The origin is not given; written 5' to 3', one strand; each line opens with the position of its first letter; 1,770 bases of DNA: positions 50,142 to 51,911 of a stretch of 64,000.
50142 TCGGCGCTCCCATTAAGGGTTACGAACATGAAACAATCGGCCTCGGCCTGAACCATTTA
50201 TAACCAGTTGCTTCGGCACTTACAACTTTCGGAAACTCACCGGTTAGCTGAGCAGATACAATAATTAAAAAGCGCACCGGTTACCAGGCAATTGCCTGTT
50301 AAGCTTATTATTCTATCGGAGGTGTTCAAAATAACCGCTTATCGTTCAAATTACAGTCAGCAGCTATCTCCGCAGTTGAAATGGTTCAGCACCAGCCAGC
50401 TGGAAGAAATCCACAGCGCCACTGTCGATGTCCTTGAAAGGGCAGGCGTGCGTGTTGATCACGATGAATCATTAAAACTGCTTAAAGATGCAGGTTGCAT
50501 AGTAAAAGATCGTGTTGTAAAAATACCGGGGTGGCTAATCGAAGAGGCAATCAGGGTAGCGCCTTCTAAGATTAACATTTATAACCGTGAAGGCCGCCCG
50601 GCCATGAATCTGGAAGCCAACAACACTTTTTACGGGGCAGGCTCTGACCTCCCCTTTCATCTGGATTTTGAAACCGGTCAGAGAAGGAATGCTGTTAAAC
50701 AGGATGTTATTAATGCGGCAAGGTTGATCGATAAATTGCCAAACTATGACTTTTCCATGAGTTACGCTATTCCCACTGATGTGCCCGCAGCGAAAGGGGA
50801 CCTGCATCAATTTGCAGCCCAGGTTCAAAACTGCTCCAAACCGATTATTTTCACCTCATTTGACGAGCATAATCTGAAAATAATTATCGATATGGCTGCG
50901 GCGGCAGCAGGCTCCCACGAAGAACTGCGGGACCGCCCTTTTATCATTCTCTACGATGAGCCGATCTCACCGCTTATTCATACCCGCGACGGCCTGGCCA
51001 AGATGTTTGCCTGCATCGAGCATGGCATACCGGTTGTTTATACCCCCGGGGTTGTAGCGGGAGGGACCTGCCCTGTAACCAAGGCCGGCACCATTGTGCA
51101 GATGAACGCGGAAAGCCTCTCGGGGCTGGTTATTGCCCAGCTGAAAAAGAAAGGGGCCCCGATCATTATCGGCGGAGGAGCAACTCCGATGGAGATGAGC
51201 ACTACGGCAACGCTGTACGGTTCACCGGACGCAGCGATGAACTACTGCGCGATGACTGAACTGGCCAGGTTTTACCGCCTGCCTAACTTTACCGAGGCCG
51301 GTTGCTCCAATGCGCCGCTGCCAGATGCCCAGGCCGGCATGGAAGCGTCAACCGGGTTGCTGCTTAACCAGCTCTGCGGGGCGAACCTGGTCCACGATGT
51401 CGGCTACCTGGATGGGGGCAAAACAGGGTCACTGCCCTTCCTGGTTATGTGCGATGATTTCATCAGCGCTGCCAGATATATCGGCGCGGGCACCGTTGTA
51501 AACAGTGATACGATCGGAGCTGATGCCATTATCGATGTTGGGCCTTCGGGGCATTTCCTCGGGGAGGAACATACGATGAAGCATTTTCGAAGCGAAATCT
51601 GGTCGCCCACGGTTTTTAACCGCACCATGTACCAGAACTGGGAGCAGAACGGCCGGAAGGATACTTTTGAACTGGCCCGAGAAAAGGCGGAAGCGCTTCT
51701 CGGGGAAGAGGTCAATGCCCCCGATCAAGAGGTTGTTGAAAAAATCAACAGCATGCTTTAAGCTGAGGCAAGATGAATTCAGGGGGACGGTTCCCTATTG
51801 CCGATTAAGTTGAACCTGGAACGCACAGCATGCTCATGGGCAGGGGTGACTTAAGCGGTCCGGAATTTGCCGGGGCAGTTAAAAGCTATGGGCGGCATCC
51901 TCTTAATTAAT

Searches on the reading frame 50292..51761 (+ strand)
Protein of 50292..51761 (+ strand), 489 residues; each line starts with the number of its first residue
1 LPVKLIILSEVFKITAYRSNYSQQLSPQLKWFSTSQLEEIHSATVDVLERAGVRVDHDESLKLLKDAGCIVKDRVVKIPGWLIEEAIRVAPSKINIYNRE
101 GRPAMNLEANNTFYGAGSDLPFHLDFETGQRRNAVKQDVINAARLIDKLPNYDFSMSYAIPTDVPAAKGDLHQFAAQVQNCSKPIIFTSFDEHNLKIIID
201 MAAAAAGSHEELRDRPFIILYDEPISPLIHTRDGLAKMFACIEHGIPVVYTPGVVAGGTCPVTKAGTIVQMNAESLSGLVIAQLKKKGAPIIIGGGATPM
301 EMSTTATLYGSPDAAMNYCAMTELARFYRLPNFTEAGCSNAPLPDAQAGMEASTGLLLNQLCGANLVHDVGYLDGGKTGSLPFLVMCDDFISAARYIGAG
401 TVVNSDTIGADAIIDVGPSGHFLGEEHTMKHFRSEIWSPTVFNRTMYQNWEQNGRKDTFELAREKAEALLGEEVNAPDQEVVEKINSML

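Call 8: search_protein_families(library=pfam, proteins=[window:50292-51761:+])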
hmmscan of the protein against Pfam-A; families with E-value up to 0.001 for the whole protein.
window:50292-51761:+ (489 aa): 1 family
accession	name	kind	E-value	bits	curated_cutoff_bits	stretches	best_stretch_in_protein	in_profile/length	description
PF06253.16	MTTB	-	4e-94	315.9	25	1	23-475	25-477/500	Trimethylamine methyltransferase (MTTB)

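Call 13: search_protein_families(library=ncbifam, proteins=[window:50292-51761:+], max_evalue=1e-10)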
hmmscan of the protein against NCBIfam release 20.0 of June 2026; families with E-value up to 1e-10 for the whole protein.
window:50292-51761:+ (489 aa): 1 family
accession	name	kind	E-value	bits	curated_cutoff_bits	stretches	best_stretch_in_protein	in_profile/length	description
TIGR02369.2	trimeth_pyl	equivalog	2.6e-121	405.4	525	1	28-487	2-463/469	[trimethylamine--corrinoid protein] Co-methyltransferase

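Call 25: search_solved_structures(query=window:50292-51761:+, max_evalue=0.00001)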
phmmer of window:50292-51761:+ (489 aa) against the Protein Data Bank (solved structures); distinct sequences matched with E-value up to 0.00001: 5.
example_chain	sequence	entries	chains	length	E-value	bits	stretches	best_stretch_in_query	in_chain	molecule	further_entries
7xcl_A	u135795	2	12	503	6.8e-58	200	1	27-482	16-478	Trimethylamine methyltransferase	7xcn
7xcm_A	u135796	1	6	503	9.8e-58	199.5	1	27-482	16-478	Trimethylamine methyltransferase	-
2qne_A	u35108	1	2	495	9.3e-56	193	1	19-484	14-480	Putative methyltransferase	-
9yce_A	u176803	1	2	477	1.8e-54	188.7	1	27-484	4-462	Glycine betaine methyltransferase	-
4yyc_A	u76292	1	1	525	2e-44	155.5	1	44-469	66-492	Putative trimethylamine methyltransferase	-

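Call 35: search_solved_structures(query=window:50292-51761:+, max_evalue=0.00001, show_alignments=4)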
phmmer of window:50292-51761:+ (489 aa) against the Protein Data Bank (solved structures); distinct sequences matched with E-value up to 0.00001: 5.
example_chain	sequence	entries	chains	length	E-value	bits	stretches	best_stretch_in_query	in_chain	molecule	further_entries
7xcl_A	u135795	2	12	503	6.8e-58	200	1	27-482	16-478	Trimethylamine methyltransferase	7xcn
7xcm_A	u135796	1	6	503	9.8e-58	199.5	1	27-482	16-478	Trimethylamine methyltransferase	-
2qne_A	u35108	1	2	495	9.3e-56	193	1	19-484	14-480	Putative methyltransferase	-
9yce_A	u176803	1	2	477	1.8e-54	188.7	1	27-484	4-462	Glycine betaine methyltransferase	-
4yyc_A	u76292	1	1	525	2e-44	155.5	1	44-469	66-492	Putative trimethylamine methyltransferase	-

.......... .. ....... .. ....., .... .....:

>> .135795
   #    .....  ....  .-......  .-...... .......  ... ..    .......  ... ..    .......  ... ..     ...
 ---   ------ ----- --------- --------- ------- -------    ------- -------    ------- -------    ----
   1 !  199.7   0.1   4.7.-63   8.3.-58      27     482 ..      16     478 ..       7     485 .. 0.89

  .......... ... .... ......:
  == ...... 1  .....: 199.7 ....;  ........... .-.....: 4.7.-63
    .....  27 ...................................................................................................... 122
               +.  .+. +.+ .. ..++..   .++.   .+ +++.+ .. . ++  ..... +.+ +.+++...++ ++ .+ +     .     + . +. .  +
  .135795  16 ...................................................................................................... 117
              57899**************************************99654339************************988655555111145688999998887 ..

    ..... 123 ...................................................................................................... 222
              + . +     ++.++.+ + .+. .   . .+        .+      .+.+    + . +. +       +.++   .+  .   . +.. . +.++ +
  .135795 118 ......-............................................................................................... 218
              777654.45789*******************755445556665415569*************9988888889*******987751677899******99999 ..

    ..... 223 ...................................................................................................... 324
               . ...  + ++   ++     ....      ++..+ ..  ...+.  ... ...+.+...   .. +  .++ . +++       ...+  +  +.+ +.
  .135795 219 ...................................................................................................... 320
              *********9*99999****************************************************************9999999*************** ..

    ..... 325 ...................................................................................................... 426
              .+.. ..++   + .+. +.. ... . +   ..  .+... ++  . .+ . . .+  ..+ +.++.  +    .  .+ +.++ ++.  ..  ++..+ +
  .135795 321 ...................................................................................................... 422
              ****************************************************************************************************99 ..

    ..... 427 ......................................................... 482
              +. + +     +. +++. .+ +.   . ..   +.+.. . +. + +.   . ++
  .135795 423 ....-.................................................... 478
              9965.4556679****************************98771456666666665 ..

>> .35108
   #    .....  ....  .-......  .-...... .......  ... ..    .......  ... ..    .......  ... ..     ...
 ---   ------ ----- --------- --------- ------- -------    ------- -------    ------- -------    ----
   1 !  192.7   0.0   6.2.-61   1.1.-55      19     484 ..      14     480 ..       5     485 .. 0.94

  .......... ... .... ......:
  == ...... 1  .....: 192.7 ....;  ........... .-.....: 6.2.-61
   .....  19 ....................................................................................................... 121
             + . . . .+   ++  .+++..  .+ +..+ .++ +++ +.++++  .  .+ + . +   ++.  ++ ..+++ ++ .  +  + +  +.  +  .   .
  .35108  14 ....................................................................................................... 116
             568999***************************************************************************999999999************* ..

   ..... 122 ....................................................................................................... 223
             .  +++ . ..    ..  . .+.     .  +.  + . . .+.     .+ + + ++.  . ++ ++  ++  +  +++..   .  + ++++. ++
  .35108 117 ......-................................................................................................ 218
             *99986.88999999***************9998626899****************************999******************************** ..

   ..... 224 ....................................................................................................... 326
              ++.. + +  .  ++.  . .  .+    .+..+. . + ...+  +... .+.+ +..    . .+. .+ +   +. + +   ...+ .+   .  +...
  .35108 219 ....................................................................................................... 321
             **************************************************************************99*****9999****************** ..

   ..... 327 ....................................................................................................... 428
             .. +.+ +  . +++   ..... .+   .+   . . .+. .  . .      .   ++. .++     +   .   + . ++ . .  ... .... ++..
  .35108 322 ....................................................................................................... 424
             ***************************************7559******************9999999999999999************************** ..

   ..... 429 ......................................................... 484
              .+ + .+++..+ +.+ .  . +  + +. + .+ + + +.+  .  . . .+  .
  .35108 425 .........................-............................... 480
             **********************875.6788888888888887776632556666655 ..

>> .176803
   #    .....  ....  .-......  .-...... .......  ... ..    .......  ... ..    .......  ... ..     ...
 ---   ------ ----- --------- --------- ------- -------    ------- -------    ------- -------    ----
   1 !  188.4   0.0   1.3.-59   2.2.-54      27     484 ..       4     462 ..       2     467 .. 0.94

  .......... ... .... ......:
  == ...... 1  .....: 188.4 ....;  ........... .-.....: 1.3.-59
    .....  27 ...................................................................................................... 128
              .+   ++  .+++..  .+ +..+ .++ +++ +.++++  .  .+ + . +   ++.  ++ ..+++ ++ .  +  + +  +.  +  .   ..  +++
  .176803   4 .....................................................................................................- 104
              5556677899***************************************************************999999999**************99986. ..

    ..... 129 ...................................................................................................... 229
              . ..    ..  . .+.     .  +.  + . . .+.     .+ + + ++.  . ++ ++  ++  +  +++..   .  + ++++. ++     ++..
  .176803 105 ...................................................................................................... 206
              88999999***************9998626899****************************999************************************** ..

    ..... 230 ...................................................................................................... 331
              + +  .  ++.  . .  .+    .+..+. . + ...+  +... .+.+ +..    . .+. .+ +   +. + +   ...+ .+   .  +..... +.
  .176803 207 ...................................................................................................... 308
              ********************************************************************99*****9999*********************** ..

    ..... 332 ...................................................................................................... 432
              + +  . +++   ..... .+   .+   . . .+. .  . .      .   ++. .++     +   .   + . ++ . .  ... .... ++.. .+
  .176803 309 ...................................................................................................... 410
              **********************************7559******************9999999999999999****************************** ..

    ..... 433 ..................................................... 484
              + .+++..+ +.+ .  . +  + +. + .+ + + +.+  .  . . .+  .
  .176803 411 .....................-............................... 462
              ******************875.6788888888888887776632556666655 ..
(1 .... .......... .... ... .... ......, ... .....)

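Call 47: search_protein_representatives(protein=window:50322-51761:+)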
Query: 479 residues. Proteins with E-value up to 0.001 (for the whole library): 7847; up to 1e-10: 4117; up to 1e-30: 1566. The best 150 are listed.
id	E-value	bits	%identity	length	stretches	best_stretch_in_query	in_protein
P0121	2.2e-180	617.1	57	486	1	7-466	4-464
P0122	2.9e-138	478.2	48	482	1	19-462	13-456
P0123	7.5e-128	443.9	48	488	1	17-470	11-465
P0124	4.6e-126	438.0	46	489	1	5-467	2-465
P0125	5.2e-124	431.2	44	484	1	22-475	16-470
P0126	1.7e-118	413.0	44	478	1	17-467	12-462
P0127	3.9e-118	411.8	46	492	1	10-462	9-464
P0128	1.0e-116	407.2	44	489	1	17-461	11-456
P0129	1.8e-114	399.8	41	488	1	8-477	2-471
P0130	4.7e-114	398.4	43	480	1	22-464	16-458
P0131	5.2e-114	398.2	42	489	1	16-477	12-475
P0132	3.9e-113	395.4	41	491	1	8-462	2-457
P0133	9.4e-113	394.1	42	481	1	22-465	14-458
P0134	2.6e-112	392.7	41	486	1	9-470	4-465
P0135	7.1e-111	387.9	42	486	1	9-472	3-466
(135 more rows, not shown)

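Call 54: find_homologous_proteins(query=window:50322-51761:+, max_evalue=1e-40)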
Query window:50322-51761:+ (479 aa): 578 proteins with E <= 1e-40 among 8000 candidates; the best 120 are listed.
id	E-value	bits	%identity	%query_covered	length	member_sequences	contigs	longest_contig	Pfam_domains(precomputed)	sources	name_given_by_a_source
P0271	0.0e+0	1094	100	100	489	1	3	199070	PF06253.17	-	-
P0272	5.7e-288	973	86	100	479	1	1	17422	PF06253.17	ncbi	-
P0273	2.9e-285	965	87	100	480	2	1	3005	PF06253.17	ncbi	-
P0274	2.1e-284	962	86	100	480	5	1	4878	PF06253.17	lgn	-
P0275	6.9e-283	957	86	100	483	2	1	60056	PF06253.17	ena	-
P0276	7.3e-283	957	85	100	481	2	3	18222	PF06253.17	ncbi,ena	-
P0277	2.5e-277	938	84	100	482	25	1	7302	PF06253.17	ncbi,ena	-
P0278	7.2e-277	937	84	100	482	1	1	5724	PF06253.17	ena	-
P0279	6.4e-275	930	82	100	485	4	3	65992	PF06253.17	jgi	-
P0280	6.2e-273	924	82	100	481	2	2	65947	PF06253.17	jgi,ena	-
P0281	2.2e-272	922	82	100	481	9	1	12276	PF06253.17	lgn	-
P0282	2.5e-272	922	82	100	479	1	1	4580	PF06253.17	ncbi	-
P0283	3.6e-270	915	81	99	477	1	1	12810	PF06253.17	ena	-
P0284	4.1e-270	915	82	99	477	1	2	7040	PF06253.17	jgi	jgi:trimethylamine---corrinoid protein Co-methyltransferase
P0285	5.4e-270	914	82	99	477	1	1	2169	PF06253.17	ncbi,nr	ncbi:MAG: trimethylamine methyltransferase family protein [Dethiobacteria bacterium]|nr:trimethylami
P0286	7.4e-270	914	81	99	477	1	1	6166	PF06253.17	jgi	jgi:trimethylamine---corrinoid protein Co-methyltransferase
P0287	7.5e-270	914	81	99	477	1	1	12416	PF06253.17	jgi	jgi:trimethylamine---corrinoid protein Co-methyltransferase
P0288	9.2e-270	913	82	99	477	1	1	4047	PF06253.17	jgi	jgi:trimethylamine---corrinoid protein Co-methyltransferase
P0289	2.8e-269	912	81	99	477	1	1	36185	PF06253.17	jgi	jgi:trimethylamine---corrinoid protein Co-methyltransferase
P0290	3.7e-269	911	81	99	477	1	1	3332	PF06253.17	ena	-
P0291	3.7e-269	911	81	99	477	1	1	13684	PF06253.17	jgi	jgi:trimethylamine---corrinoid protein Co-methyltransferase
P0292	3.7e-269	911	81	99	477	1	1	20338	PF06253.17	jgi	-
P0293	3.9e-269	911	81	99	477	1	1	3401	PF06253.17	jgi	jgi:trimethylamine--corrinoid protein Co-methyltransferase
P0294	4.4e-269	911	80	100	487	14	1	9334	PF06253.17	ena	-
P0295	5.1e-269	911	81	99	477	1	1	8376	PF06253.17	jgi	-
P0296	7.1e-269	911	81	99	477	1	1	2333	PF06253.17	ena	-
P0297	2.5e-268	909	81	99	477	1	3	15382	PF06253.17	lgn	-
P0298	4.5e-268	908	80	100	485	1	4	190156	PF06253.17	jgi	jgi:trimethylamine---corrinoid protein Co-methyltransferase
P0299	7.0e-263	891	81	100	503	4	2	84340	PF06253.17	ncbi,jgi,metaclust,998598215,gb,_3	metaclust:\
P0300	8.3e-263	890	80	99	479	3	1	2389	PF06253.17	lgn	-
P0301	1.9e-262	889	78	100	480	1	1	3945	PF06253.17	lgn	-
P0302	8.3e-262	887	78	100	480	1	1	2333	PF06253.17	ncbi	-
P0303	1.1e-260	883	77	100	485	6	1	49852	PF06253.17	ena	-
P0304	7.1e-260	881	76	100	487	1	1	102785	PF06253.17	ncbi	-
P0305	1.8e-259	880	77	100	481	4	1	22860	PF06253.17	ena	-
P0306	3.0e-259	879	77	100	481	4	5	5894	PF06253.17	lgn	-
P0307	1.4e-257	873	77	100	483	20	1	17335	PF06253.17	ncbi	-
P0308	5.9e-256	868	77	100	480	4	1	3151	PF06253.17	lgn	-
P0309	6.4e-256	868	77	100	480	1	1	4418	PF06253.17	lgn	-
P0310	2.6e-255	866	77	100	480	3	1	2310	PF06253.17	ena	-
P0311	1.2e-253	860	76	100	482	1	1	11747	PF06253.17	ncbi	-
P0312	1.5e-253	860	77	100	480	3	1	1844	PF06253.17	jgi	jgi:trimethylamine---corrinoid protein Co-methyltransferase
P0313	1.2e-252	857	76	100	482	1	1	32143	PF06253.17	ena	-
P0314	1.1e-251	854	76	100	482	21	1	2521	PF06253.17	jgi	-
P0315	3.9e-250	849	77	100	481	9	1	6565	PF06253.17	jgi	jgi:trimethylamine---corrinoid protein Co-methyltransferase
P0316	4.5e-249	845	76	99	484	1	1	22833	PF06253.17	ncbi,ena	-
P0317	1.7e-248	843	77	97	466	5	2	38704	PF06253.17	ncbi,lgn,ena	-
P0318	1.8e-248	843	75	100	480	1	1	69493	PF06253.17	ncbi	-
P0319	1.5e-247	840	73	100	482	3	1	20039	PF06253.17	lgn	-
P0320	3.5e-246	836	73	100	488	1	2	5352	PF06253.17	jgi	-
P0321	7.2e-246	835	75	99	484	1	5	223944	PF06253.17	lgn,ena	-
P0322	1.7e-244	830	78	96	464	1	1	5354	PF06253.17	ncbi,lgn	-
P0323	2.5e-242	823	74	99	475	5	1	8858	PF06253.17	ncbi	ncbi:MAG: trimethylamine methyltransferase family protein [Dethiobacteria bacterium]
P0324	1.6e-238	810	73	100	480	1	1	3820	PF06253.17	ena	-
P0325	3.3e-238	809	73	100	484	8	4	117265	PF06253.17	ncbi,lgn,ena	-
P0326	4.9e-238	809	72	100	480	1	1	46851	PF06253.17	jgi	jgi:trimethylamine---corrinoid protein Co-methyltransferase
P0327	6.5e-238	808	72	100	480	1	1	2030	PF06253.17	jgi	jgi:trimethylamine---corrinoid protein Co-methyltransferase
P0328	2.1e-237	807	73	100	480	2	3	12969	PF06253.17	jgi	jgi:trimethylamine---corrinoid protein Co-methyltransferase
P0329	3.3e-236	803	73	99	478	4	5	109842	PF06253.17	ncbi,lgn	-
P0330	7.2e-236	802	75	96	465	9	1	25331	PF06253.17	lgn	-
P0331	1.9e-230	784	72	95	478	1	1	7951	PF06253.17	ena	-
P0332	1.6e-228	777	71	95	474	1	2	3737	PF06253.17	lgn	-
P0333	2.3e-227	774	71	95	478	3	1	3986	PF06253.17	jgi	-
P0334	2.1e-221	754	75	89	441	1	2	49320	PF06253.17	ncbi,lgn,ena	-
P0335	7.9e-217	739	73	90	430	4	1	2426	PF06253.17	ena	-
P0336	4.9e-214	730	68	95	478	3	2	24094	PF06253.17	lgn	-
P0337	1.0e-213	729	66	99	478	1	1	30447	PF06253.17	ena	-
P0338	5.1e-206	703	61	99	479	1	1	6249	PF06253.17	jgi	-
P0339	9.6e-205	699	64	99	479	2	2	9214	PF06253.17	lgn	-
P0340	3.7e-204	697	61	99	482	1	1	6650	PF06253.17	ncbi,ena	-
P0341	1.6e-203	695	64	100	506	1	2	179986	PF06253.17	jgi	jgi:trimethylamine--corrinoid protein Co-methyltransferase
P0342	2.5e-203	694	63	99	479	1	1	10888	PF06253.17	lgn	-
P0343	2.6e-201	688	62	99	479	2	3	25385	PF06253.17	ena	-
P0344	9.5e-201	686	62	99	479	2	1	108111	PF06253.17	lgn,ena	-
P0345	5.5e-198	677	59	99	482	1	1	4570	PF06253.17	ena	-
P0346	1.0e-193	663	60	99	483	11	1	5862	PF06253.17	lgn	-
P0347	6.1e-192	657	61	96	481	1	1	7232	PF06253.17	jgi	-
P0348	6.3e-192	657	61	97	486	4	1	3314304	PF06253.17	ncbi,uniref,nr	ncbi:trimethylamine methyltransferase family protein [Zhaonella formicivorans]|uniref:trimethylamine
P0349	1.8e-191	655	61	95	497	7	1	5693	PF06253.17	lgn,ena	-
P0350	1.0e-190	653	59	99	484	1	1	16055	PF06253.17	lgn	-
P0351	3.1e-190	651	60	95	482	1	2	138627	PF06253.17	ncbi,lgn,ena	-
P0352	4.9e-189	647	61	95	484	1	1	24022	PF06253.17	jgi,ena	-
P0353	6.8e-189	647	61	93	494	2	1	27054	PF06253.17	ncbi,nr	ncbi:MAG: trimethylamine methyltransferase family protein [Desulfosporosinus sp.]|nr:trimethylamine 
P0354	1.3e-188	646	58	99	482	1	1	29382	PF06253.17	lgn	-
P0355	2.6e-188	645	61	95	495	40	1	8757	PF06253.17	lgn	-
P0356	7.9e-188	643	59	97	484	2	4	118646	PF06253.17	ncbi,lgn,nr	ncbi:MAG: trimethylamine methyltransferase family protein [Desulfosporosinus sp.]|nr:trimethylamine 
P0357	8.2e-188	643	61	93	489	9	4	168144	PF06253.17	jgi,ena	jgi:trimethylamine--corrinoid protein Co-methyltransferase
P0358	5.3e-187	641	61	96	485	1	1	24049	PF06253.17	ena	-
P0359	7.8e-187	640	59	96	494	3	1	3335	PF06253.17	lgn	-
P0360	3.8e-186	638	58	97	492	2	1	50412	PF06253.17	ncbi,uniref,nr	ncbi:trimethylamine methyltransferase family protein [Desulfosporosinus sp. PR]|uniref:trimethylamin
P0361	5.1e-186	637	58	100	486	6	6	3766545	PF06253.17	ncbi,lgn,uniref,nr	ncbi:trimethylamine methyltransferase family protein [Dehalobacterium formicoaceticum]|uniref:Trimet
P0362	5.9e-186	637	60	96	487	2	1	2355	PF06253.17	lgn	-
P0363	1.7e-185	636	60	96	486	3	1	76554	PF06253.17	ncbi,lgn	ncbi:MAG: trimethylamine methyltransferase family protein [Dehalobacterium sp.]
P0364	3.7e-185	635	59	95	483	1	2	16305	PF06253.17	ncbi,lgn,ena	-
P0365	5.8e-185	634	59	96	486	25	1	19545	PF06253.17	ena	-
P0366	1.0e-184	633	60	93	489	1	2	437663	PF06253.17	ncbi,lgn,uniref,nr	ncbi:trimethylamine methyltransferase family protein [Desulfosporosinus shakirovi]|uniref:trimethyla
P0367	1.3e-184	633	59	95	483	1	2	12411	PF06253.17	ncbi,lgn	-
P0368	2.0e-184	632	60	96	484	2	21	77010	PF06253.17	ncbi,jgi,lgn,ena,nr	ncbi:MAG TPA: trimethylamine methyltransferase [Firmicutes bacterium]|nr:trimethylamine methyltransf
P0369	3.0e-184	632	58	99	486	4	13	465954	PF06253.17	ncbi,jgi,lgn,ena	ncbi:MAG: trimethylamine methyltransferase family protein [Bacillota bacterium]|jgi:trimethylamine--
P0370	3.1e-184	631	59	97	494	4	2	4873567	PF06253.17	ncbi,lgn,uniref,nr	ncbi:trimethylamine methyltransferase family protein [Desulfosporosinus meridiei]|uniref:Trimethylam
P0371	3.9e-184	631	57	99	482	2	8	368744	PF06253.17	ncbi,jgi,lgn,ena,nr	ncbi:MAG: trimethylamine methyltransferase [Desulfitibacter sp. BRH_c19]|nr:MAG: trimethylamine meth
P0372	4.2e-184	631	58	99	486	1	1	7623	PF06253.17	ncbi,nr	ncbi:MAG: trimethylamine methyltransferase family protein [Bacillota bacterium]|nr:trimethylamine me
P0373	5.4e-184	631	59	95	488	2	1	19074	PF06253.17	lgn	-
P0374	8.3e-184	630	59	96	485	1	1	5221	PF06253.17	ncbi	-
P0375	9.2e-184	630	58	99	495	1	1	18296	PF06253.17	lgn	-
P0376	1.1e-183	630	58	99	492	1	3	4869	PF06253.17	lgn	-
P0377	1.3e-183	629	59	95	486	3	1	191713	PF06253.17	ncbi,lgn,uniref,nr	ncbi:trimethylamine methyltransferase family protein [Desulfurispora thermophila]|uniref:trimethylam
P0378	2.1e-183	629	59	97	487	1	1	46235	PF06253.17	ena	-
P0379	2.4e-183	629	59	96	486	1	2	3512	PF06253.17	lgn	-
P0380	2.8e-183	628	58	99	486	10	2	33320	PF06253.17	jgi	jgi:trimethylamine--corrinoid protein Co-methyltransferase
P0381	3.0e-183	628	59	97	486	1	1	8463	PF06253.17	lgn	-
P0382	4.0e-183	628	58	96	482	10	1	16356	PF06253.17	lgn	-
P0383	5.0e-183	627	59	95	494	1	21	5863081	PF06253.17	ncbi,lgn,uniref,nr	ncbi:trimethylamine:corrinoid methyltransferase [Desulfosporosinus orientis DSM 765]|uniref:Trimethy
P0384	6.9e-183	627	57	98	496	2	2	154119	PF06253.17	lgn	-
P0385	1.8e-182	626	58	96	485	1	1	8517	PF06253.17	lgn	-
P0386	3.1e-182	625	59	96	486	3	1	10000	PF06253.17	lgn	-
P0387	1.0e-181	623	60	94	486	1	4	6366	PF06253.17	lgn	-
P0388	3.7e-181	621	57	96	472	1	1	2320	PF06253.17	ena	-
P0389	6.8e-181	620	59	95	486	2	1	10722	PF06253.17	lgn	-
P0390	2.0e-180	619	59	96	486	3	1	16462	PF06253.17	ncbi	-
